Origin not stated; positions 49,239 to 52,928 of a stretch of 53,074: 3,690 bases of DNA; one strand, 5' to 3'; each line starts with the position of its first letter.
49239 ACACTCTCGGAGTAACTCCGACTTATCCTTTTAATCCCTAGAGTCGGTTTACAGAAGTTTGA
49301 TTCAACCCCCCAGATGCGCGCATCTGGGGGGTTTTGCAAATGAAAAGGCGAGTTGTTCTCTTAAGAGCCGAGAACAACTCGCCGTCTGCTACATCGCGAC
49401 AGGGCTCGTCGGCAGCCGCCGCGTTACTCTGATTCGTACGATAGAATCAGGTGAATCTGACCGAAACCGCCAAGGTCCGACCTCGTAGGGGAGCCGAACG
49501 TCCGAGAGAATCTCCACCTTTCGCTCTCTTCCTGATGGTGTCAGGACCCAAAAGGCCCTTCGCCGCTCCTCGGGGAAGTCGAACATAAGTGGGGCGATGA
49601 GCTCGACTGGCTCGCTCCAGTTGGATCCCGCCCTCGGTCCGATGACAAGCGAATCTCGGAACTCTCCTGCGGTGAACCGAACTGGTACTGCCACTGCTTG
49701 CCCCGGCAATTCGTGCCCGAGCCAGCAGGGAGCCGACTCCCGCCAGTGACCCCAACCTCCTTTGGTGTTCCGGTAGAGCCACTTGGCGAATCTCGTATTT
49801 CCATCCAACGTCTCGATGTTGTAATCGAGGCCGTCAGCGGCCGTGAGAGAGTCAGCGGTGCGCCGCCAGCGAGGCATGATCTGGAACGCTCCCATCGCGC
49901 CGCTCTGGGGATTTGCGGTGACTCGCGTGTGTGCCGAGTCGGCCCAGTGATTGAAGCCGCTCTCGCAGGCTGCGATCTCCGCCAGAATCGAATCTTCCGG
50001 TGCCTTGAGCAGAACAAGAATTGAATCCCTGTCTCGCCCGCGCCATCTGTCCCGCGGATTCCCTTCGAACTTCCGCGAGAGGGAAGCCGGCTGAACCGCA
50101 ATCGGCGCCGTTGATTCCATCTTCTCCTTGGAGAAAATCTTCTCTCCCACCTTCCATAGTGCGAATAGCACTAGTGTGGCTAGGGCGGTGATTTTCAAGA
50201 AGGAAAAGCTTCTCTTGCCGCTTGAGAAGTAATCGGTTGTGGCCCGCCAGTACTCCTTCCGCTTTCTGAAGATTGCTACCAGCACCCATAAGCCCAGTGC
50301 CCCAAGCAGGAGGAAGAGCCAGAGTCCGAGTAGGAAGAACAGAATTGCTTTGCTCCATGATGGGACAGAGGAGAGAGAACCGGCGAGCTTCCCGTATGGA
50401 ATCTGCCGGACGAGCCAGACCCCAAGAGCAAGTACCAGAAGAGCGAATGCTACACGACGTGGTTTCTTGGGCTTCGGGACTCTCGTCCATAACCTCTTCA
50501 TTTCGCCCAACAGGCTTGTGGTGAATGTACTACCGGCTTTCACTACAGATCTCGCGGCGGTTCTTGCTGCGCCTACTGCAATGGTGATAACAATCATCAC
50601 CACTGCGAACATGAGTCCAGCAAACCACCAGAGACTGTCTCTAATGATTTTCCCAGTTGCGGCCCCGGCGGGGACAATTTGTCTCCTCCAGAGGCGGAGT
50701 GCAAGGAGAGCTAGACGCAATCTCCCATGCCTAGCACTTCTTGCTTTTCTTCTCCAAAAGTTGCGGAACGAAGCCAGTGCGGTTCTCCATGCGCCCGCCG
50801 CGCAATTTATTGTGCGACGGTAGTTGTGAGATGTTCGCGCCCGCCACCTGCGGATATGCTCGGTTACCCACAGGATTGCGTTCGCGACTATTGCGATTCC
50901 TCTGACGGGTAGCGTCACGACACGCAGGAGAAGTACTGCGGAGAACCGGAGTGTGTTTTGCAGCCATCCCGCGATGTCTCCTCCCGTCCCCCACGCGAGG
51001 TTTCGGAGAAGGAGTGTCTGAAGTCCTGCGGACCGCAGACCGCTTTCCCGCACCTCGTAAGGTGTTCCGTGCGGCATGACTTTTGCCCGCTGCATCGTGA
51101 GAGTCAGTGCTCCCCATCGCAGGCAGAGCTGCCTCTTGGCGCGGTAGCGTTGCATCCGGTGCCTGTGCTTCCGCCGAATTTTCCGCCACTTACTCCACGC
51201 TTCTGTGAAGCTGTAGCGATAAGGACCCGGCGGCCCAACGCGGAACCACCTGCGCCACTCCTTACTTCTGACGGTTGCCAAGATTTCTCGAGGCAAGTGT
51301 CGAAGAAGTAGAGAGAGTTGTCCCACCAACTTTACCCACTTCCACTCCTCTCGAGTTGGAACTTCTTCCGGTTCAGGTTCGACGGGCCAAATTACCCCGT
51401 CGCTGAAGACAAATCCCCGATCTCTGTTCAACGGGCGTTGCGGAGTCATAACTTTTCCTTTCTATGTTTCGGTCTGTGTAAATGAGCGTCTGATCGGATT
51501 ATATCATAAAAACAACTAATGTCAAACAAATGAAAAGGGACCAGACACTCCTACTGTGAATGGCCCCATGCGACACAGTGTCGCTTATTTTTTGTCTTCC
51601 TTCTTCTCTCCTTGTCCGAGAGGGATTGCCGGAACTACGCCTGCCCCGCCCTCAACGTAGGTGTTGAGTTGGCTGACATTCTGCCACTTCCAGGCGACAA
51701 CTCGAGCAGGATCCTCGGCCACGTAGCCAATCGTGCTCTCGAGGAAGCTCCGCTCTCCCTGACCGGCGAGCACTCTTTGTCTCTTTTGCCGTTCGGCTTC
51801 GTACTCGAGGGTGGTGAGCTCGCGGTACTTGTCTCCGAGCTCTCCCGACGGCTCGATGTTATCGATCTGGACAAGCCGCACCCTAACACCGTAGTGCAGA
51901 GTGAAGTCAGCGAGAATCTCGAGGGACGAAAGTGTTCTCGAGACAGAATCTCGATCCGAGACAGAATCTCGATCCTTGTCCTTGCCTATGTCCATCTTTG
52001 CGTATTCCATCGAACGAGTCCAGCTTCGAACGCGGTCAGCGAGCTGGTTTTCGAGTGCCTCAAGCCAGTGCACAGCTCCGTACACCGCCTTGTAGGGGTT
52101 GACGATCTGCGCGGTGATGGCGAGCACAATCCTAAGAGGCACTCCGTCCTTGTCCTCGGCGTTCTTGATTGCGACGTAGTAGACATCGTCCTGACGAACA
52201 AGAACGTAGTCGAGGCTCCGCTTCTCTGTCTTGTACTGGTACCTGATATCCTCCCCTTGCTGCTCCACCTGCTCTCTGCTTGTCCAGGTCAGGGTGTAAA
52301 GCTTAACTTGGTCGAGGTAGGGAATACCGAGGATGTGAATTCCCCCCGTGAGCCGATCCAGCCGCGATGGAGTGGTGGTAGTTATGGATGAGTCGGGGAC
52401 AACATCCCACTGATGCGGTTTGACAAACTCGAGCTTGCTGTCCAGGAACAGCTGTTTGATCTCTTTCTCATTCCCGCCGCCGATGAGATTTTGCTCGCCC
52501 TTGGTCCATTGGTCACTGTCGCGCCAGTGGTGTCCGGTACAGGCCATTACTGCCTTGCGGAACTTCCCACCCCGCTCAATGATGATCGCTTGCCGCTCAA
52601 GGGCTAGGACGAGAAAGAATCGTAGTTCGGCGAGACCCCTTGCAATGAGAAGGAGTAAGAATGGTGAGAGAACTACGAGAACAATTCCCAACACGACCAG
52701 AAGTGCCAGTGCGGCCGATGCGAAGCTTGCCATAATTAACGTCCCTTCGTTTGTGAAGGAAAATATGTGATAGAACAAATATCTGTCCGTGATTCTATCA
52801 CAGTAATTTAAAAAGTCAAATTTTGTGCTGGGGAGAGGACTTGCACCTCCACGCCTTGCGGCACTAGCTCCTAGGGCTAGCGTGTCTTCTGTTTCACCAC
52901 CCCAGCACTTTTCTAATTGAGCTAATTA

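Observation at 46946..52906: Six tandem VirB2/TrbC-like pilin paralogs converging on a GC-rich module (SLT-domain polytopic protein, SPFH protein) bounded by an atypical tRNA-Leu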

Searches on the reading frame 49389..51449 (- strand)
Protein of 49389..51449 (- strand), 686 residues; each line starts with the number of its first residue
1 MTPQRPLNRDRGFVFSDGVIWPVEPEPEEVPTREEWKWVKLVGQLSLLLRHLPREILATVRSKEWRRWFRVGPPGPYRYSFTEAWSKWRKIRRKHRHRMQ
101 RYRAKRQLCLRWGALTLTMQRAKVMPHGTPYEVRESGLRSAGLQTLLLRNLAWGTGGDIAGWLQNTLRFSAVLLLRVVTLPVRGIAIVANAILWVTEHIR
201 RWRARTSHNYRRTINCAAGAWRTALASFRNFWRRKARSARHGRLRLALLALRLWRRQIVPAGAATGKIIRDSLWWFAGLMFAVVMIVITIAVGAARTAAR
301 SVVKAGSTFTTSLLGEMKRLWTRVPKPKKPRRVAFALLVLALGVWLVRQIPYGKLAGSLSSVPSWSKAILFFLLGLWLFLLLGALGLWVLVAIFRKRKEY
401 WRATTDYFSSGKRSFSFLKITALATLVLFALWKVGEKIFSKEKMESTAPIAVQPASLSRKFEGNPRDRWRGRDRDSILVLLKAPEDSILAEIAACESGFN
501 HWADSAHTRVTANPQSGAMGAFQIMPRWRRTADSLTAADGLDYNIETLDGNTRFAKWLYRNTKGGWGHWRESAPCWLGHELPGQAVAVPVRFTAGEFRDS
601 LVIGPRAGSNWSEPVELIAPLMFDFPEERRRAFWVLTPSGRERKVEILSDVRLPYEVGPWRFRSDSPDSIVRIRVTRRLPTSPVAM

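Call 4: search_protein_families(library=pfam, proteins=[window:49389-51449:-], max_evalue=1)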
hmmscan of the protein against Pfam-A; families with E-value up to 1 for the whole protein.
window:49389-51449:- (686 aa): 2 families
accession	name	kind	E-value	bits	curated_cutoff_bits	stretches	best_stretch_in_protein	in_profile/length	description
PF01464.25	SLT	-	0.0065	16.5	21.3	1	486-528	14-47/117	Transglycosylase SLT domain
PF22554.1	Chap-C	-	0.057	14.6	27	1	484-539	33-88/91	TY-Chap C-terminal domain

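Call 5: search_protein_families(library=ncbifam, proteins=[window:49389-51449:-], max_evalue=1)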
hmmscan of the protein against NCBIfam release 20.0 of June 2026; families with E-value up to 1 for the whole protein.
window:49389-51449:- (686 aa): 1 family
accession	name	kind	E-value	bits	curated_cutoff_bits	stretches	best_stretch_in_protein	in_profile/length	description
TIGR03760.1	ICE_TraI_Pfluor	equivalog_domain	0.074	12.7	161.4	0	245-285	74-114/218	integrating conjugative element relaxase, PFGI-1 class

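Call 16: find_homologous_proteins(query=window:49389-51449:-)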
Query window:49389-51449:- (686 aa): 1 proteins with E <= 0.001 among 8000 candidates.
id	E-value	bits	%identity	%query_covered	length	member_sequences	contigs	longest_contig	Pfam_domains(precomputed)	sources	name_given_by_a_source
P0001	0.0e+0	1561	100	100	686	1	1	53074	-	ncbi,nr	ncbi:hypothetical protein EPN83_00320 [Patescibacteria group bacterium]|nr:MAG: hypothetical protein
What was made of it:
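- The LYS protein had no close homologue in the word-indexed search (call 16).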

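Call 38: search_protein_representatives(protein=window:49389-51449:-)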
Query: 686 residues. Proteins with E-value up to 0.001 (for the whole library): 83; up to 1e-10: 8; up to 1e-30: 1. The best 83 are listed.
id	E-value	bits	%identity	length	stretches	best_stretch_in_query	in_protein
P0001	0.0e+00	1561.0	100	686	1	1-686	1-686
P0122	1.8e-21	92.4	43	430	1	451-644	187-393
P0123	2.3e-19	85.5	39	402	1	423-585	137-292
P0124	9.9e-17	76.7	30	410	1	323-676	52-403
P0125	2.2e-14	69.0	37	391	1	422-591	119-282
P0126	2.3e-12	62.3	31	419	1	423-676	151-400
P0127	2.4e-11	59.0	42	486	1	444-580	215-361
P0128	4.1e-11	58.2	37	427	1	448-580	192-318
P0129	1.2e-09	53.3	37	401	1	420-578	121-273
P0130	4.5e-09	51.4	44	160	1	484-578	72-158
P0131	1.0e-08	50.2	38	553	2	423-582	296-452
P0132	1.8e-07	46.1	44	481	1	484-579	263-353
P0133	3.1e-07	45.4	31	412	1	441-617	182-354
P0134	6.3e-07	44.3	35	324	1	487-604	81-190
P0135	1.3e-06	43.3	37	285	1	481-582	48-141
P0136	1.4e-06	43.2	42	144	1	484-576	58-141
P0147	1.3e-05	40.0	47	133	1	487-578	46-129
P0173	2.5e-04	35.8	50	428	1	514-576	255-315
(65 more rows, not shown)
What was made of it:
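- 49389..51449 (-): LYS, 686 aa. Residues 1-270 form a basic Arg-rich N-terminal region. Residues ~171-432 contain 4-5 hydrophobic segments. Residues ~484-580 form a lysozyme-like (SLT/SLT_3-type) domain. Residues ~590-686 form a beta-rich C-terminal domain. An exhaustive phmmer search gave 83 homologues, all matching within residues ~323-676 and most within ~484-580 (call 38).
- Tried and rejected: The exhaustive HMMER search found the family (call 38).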

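Call 51: find_encoding_contigs(protein=P0131, flank=10000, max_places=2)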
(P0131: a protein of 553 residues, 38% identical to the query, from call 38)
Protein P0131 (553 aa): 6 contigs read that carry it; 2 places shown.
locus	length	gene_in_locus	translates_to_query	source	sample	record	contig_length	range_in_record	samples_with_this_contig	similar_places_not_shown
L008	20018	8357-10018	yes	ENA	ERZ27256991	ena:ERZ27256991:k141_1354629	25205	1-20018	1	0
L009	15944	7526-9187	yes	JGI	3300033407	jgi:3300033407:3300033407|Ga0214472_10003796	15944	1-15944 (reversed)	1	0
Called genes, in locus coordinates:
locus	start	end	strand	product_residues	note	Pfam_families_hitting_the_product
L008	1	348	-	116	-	?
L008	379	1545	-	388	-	PF00266:Aminotran_5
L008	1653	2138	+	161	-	PF14584:DUF4446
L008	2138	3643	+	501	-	PF00009:GTP_EFTU, PF01926:MMR_HSR1, PF22042:EF-G_D2, PF11987:IF-2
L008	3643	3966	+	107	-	PF02033:RBFA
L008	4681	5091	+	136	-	PF01371:Trp_repressor (weak)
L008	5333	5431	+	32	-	-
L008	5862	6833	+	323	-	-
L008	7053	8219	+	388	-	-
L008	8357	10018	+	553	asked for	-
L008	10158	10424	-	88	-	PF18895:T4SS_pilin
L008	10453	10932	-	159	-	PF18895:T4SS_pilin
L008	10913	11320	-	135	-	PF18895:T4SS_pilin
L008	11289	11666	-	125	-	PF18895:T4SS_pilin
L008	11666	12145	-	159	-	PF04956:TrbC (faint), PF18895:T4SS_pilin (weak)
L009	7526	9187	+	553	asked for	-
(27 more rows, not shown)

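Call 52: find_encoding_contigs(protein=P0122, flank=10000, max_places=2)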
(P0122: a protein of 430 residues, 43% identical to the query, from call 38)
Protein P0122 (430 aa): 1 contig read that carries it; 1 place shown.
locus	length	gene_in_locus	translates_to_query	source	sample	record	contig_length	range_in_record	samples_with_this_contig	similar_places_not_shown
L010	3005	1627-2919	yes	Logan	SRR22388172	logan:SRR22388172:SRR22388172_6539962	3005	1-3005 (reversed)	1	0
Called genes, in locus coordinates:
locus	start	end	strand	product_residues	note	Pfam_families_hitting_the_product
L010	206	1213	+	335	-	-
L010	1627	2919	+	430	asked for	-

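Call 87: search_protein_families(library=phrogs, proteins=[window:49389-51449:-], max_evalue=0.01)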
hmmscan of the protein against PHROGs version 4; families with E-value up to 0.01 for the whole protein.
window:49389-51449:- (686 aa): 0 families

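Call 88: search_protein_families(library=padloc, proteins=[window:49389-51449:-], max_evalue=0.01)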
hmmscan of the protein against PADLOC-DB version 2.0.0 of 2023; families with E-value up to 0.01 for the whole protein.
window:49389-51449:- (686 aa): 0 families

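Call 90: list_cluster_members(proteins=[P0122, P0123, P0124, P0125, P0127, P0130, P0134, P0136, P0147, P0173])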
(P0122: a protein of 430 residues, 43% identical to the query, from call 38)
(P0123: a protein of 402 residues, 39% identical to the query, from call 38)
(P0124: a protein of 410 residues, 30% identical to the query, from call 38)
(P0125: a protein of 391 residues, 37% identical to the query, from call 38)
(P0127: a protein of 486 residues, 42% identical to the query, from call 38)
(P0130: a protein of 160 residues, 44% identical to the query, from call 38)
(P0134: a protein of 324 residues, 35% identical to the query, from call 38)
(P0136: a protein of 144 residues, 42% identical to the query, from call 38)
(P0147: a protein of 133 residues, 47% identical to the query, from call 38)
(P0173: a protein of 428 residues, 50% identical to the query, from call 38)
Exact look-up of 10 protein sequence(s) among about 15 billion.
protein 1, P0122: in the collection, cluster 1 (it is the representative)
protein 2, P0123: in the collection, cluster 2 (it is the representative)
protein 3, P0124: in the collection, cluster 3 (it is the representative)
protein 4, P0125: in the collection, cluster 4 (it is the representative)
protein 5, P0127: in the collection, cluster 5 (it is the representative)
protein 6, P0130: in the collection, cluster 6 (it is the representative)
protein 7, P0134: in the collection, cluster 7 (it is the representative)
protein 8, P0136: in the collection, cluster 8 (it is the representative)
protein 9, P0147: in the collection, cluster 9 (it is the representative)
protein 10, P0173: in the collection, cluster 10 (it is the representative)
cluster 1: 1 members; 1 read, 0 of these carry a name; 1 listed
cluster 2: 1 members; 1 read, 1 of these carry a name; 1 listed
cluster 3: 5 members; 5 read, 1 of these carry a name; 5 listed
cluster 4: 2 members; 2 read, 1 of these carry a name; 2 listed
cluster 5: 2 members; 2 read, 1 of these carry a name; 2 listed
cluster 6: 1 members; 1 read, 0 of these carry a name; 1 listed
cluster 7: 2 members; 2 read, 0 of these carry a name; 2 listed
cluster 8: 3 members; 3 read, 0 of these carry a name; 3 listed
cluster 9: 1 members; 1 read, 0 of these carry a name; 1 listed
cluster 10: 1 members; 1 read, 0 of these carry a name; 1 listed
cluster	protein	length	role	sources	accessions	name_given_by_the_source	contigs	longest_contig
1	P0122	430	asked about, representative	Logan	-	-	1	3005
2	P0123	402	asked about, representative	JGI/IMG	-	hypothetical protein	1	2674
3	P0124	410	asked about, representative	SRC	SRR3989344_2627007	-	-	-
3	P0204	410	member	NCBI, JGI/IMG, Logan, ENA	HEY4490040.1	MAG TPA: hypothetical protein VJC12_02155 [Candidatus Paceibacterota bacterium]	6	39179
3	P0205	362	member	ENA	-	-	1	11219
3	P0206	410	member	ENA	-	-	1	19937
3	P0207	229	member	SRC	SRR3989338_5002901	-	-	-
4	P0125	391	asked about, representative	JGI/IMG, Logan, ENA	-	hypothetical protein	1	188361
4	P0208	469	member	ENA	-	-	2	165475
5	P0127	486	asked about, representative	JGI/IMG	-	hypothetical protein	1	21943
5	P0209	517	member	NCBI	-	-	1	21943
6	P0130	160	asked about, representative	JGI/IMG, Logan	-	-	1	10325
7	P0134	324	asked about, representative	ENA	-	-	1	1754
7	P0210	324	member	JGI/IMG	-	-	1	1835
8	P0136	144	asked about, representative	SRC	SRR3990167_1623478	-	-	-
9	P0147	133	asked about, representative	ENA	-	-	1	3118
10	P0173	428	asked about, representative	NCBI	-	-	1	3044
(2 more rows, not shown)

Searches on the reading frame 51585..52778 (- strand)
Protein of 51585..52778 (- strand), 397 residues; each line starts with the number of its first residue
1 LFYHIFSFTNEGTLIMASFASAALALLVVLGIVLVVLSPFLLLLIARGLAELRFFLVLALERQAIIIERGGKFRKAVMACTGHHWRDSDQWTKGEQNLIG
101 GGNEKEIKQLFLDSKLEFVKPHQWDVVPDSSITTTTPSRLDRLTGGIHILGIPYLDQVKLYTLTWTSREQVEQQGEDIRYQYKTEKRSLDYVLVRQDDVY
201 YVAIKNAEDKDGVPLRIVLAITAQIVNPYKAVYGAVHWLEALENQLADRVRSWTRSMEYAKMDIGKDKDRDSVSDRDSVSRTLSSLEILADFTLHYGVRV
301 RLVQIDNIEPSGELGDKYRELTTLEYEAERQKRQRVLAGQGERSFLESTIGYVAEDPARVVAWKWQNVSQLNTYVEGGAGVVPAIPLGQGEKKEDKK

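Call 4: search_protein_families(library=pfam, proteins=[window:51585-52778:-], max_evalue=1)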
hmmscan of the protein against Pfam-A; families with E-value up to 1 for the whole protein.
window:51585-52778:- (397 aa): 1 family
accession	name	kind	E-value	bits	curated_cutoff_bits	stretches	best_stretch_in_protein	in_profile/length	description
PF01145.31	Band_7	-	1.9e-06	28.5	23.6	1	143-334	21-171/176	SPFH domain / Band 7 family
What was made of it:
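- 51585..52733 (-): SPFH/Band_7 membrane protein (382 aa counted from the ATG), just upstream of LYS on the same strand. Band_7 28.5 bits against a 23.6 cut-off (call 4).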

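Call 5: search_protein_families(library=ncbifam, proteins=[window:51585-52778:-], max_evalue=1)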
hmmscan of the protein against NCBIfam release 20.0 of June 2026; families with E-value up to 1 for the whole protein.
window:51585-52778:- (397 aa): 0 families

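Call 12: find_encoding_contigs(protein=window:51585-52778:-, flank=10000, max_places=6)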
Protein window:51585-52778:- (397 aa): no gene with exactly this product is on record in the collection.

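Call 14: find_encoding_contigs(protein=window:51585-52733:-, flank=10000, max_places=6)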
Protein window:51585-52733:- (382 aa): 1 contig read that carries it; 1 place shown.
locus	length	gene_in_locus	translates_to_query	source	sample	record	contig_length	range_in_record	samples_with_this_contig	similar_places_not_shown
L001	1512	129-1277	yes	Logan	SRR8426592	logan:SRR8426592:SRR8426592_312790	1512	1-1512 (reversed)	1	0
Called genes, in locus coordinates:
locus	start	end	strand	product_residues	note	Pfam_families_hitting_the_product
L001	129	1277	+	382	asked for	-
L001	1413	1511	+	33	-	?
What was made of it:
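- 51585..52733 (-): The ATG-start product exists as an exact protein on a Logan contig (call 14).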

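Call 87: search_protein_families(library=phrogs, proteins=[window:51585-52733:-], max_evalue=0.01)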
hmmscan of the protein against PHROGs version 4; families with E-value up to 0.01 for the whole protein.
window:51585-52733:- (382 aa): 0 families

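Call 88: search_protein_families(library=padloc, proteins=[window:51585-52733:-], max_evalue=0.01)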
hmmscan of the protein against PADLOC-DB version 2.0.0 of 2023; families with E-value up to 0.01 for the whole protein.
window:51585-52733:- (382 aa): 0 families
